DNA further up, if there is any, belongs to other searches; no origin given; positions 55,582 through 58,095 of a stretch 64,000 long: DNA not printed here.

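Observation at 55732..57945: Triple-module lipoprotein without any catalytic domain: candidate multivalent fructan-binding surface protein (functional analogue of SusE/F-type proteins)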

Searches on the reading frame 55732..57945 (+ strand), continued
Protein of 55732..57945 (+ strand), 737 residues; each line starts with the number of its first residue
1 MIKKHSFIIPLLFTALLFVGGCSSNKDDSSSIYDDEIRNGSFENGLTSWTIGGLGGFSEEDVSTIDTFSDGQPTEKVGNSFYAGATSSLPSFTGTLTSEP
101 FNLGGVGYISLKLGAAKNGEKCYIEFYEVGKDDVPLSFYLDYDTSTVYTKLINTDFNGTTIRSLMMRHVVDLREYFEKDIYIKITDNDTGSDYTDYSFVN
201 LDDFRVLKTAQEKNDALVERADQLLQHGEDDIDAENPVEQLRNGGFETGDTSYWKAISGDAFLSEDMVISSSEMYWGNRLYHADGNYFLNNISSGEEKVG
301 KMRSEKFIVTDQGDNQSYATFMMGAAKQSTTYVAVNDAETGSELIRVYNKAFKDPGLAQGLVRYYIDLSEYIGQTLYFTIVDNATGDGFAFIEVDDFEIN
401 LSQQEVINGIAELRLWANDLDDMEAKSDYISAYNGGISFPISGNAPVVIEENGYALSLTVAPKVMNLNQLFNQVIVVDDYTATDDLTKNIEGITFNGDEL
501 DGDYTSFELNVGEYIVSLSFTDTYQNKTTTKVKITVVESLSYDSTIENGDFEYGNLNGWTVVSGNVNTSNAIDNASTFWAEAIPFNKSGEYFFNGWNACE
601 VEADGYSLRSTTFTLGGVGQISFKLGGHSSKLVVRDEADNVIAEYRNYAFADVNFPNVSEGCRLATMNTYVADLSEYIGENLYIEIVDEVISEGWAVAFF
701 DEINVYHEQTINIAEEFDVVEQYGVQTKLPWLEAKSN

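Call 37: find_encoding_contigs(protein=P0081, flank=10000, max_places=1)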
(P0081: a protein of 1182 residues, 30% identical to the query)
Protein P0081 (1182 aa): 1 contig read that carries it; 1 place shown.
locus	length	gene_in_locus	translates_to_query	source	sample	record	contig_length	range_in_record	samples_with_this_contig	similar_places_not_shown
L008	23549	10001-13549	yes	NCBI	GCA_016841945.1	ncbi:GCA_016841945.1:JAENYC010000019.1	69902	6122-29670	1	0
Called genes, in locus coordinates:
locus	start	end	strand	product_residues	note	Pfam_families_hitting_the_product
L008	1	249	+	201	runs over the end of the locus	PF00117:GATase, PF07685:GATase_3, PF01174:SNO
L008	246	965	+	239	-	PF00977:His_biosynth, PF05690:ThiG (faint), PF01207:Dus (faint)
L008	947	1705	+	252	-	PF00977:His_biosynth, PF01791:DeoC (faint), PF01207:Dus (weak), PF02581:TMP-TENI (faint), PF03060:NMO (faint)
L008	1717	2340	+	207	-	PF01502:PRA-CH, PF01503:PRA-PH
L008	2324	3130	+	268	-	PF02811:PHP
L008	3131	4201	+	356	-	PF13784:Fic_N (weak), PF02661:Fic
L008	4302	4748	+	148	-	-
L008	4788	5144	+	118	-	-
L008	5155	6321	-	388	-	PF01861:BpsA_C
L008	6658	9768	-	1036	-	PF14508:GH97_N, PF10566:Glyco_hydro_97, PF14509:GH97_C, PF07705:CARDB (faint)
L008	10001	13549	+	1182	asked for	PF20578:aBig_2, PF16403:Bact_surface_Ig-like, PF18981:InlK_D3 (weak), PF16403:Bact_surface_Ig-like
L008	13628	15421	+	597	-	PF13199:Glyco_hydro_66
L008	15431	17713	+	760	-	PF13802:Gal_mutarotas_2, PF01055:Glyco_hydro_31_2nd, PF21365:Glyco_hydro_31_3rd, PF17137:DUF5110 (weak)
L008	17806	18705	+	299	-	PF12833:HTH_18, PF00165:HTH_AraC (weak)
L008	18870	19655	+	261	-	-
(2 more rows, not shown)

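Call 67: find_encoding_contigs(protein=P0059, flank=8000, max_places=1)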
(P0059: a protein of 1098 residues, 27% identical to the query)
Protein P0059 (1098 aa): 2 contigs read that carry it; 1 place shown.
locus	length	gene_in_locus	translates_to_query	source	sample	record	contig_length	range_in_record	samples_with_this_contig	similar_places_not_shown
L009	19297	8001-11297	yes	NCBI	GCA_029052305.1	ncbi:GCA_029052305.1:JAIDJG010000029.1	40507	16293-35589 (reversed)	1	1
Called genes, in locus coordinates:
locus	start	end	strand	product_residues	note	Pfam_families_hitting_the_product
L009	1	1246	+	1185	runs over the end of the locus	PF00251:Glyco_hydro_32N, PF08244:Glyco_hydro_32C, PF03442:CBM_X2 (faint)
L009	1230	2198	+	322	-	PF00356:LacI, PF00532:Peripla_BP_1, PF13407:Peripla_BP_4, PF13377:Peripla_BP_3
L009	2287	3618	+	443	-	PF01547:SBP_bac_1, PF13416:SBP_bac_8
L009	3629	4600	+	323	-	PF00528:BPD_transp_1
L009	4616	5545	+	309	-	PF00528:BPD_transp_1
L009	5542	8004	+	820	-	PF13385:Laminin_G_3, PF00251:Glyco_hydro_32N, PF08244:Glyco_hydro_32C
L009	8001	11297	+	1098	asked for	-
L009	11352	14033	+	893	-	-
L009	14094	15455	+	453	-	PF00251:Glyco_hydro_32N, PF08244:Glyco_hydro_32C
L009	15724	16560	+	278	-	PF01381:HTH_3, PF12844:HTH_19 (weak), PF13560:HTH_31 (weak)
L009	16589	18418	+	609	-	PF18887:MBG_3 (faint)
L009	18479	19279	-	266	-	PF04973:NMN_transporter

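Call 68: find_encoding_contigs(protein=P0060, flank=8000, max_places=1)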
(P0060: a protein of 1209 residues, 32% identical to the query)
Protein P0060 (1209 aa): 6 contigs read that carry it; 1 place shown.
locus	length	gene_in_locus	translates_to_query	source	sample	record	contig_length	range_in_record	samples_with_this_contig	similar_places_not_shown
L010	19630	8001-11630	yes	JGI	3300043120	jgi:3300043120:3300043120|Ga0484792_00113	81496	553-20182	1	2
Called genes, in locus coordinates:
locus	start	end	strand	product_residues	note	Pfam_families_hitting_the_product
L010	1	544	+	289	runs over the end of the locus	PF01936:NYN, PF12872:OST-HTH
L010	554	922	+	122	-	-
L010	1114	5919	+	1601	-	PF00270:DEAD, PF00271:Helicase_C, PF00580:UvrD-helicase, PF02562:PhoH (weak), PF13245:AAA_19, PF00580:UvrD-helicase, PF13361:UvrD_C, PF13538:UvrD_C_2, +4 more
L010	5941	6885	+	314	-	PF01661:Macro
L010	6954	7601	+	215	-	PF05762:VWA_CoxE (weak)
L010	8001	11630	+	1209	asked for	PF20578:aBig_2, PF02018:CBM_4_9 (faint)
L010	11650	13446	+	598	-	PF13199:Glyco_hydro_66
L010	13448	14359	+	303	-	PF12833:HTH_18, PF00165:HTH_AraC (weak)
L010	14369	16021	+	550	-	-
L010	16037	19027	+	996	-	PF01547:SBP_bac_1, PF13416:SBP_bac_8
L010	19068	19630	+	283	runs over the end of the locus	PF00528:BPD_transp_1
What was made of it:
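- Two homologue lineages with 5-6 modules lie beside GH66 dextranase, GH31 and GH97 genes instead of GH32 (calls 37, 68).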

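Call 69: find_encoding_contigs(protein=P0104, flank=8000, max_places=1)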
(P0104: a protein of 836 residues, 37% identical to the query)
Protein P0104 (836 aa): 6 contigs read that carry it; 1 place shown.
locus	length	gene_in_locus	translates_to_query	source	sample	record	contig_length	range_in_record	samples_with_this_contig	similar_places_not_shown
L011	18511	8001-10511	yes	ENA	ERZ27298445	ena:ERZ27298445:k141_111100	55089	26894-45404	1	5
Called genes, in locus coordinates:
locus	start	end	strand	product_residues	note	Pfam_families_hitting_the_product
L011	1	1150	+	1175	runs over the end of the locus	PF00251:Glyco_hydro_32N, PF06439:3keto-disac_hyd (weak), PF07550:Shr-like_HID (weak)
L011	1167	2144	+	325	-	PF00356:LacI, PF00532:Peripla_BP_1, PF13407:Peripla_BP_4, PF13377:Peripla_BP_3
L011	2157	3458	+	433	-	PF01547:SBP_bac_1, PF13416:SBP_bac_8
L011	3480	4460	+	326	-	PF00528:BPD_transp_1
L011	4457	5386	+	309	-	PF00528:BPD_transp_1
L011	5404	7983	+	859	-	PF13385:Laminin_G_3 (weak), PF00251:Glyco_hydro_32N, PF08244:Glyco_hydro_32C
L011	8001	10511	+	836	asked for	-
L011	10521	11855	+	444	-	PF00251:Glyco_hydro_32N, PF08244:Glyco_hydro_32C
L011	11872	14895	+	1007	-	PF18998:Flg_new_2 (faint), PF09479:Flg_new (weak)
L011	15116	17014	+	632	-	-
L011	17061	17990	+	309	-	PF00294:PfkB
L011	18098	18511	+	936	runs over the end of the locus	PF17132:Glyco_hydro_106 (faint)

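Call 84: find_encoding_contigs(protein=window:55732-57945:+, flank=2000, max_places=3)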
Protein window:55732-57945:+ (737 aa): 17 contigs read that carry it; 3 places shown.
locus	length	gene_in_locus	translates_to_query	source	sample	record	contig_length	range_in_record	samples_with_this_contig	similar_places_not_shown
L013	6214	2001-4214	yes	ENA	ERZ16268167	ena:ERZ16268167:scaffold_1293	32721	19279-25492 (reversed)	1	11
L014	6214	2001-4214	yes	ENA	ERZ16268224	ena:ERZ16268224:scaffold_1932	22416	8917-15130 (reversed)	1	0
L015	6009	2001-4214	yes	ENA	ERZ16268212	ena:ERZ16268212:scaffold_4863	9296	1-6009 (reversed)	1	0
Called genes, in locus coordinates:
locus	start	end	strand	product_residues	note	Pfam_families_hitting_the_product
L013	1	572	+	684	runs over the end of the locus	PF22847:Glyco_hydro_43_rel (faint), PF00251:Glyco_hydro_32N, PF08244:Glyco_hydro_32C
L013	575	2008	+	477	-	PF00251:Glyco_hydro_32N, PF08244:Glyco_hydro_32C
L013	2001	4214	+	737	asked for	-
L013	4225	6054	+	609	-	-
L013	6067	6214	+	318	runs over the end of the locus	PF00356:LacI, PF00532:Peripla_BP_1, PF13407:Peripla_BP_4, PF13377:Peripla_BP_3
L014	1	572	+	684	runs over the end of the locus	PF22847:Glyco_hydro_43_rel (faint), PF00251:Glyco_hydro_32N, PF08244:Glyco_hydro_32C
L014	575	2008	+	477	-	PF00251:Glyco_hydro_32N, PF08244:Glyco_hydro_32C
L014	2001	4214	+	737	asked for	-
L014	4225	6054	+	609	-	-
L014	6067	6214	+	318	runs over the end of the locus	PF00356:LacI, PF00532:Peripla_BP_1, PF13407:Peripla_BP_4, PF13377:Peripla_BP_3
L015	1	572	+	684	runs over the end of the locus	PF22847:Glyco_hydro_43_rel (faint), PF00251:Glyco_hydro_32N, PF08244:Glyco_hydro_32C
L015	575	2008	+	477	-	PF00251:Glyco_hydro_32N, PF08244:Glyco_hydro_32C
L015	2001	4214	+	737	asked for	-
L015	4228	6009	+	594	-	?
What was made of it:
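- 55732..57945 (+): The target gene: a 737-aa non-catalytic lipoprotein (called T737 here). The exact protein is called on 17 metagenome contigs (call 84).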

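Call 90: find_encoding_contigs(protein=P0054, flank=8000, max_places=1)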
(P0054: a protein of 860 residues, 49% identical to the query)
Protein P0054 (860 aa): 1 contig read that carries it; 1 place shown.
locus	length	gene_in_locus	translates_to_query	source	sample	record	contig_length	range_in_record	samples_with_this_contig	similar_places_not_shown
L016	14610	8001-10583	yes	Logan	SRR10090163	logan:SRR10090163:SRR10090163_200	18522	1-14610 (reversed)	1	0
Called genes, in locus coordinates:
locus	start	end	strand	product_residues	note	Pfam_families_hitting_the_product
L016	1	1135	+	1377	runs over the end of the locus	PF00251:Glyco_hydro_32N, PF08244:Glyco_hydro_32C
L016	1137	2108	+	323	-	PF00356:LacI, PF00532:Peripla_BP_1, PF13407:Peripla_BP_4, PF13377:Peripla_BP_3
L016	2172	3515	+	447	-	PF01547:SBP_bac_1, PF13416:SBP_bac_8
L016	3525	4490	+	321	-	PF00528:BPD_transp_1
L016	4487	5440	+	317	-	PF00528:BPD_transp_1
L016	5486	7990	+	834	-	PF13385:Laminin_G_3, PF00251:Glyco_hydro_32N, PF08244:Glyco_hydro_32C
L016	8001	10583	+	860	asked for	-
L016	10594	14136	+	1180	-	-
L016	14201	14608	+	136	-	?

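Call 91: find_encoding_contigs(protein=P0027, flank=8000, max_places=1)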
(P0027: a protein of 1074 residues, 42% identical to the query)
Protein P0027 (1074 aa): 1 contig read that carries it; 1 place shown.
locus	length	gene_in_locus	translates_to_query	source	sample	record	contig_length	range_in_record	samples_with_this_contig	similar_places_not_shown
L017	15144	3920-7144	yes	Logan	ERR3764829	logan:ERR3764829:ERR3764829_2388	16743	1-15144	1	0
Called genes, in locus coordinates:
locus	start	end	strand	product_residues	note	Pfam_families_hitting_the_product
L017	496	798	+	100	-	PF04193:PQ-loop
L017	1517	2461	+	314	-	PF00251:Glyco_hydro_32N, PF08244:Glyco_hydro_32C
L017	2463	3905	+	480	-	PF00251:Glyco_hydro_32N, PF04616:Glyco_hydro_43 (faint), PF08244:Glyco_hydro_32C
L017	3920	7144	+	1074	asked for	PF16403:Bact_surface_Ig-like (faint)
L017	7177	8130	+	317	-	PF00356:LacI, PF00532:Peripla_BP_1, PF13407:Peripla_BP_4, PF13377:Peripla_BP_3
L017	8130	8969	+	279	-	-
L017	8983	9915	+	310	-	PF00294:PfkB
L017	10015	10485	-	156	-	-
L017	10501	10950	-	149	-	-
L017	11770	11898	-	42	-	-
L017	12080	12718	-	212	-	-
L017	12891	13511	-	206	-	-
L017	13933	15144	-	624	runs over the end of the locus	PF00004:AAA, PF17862:AAA_lid_3 (weak)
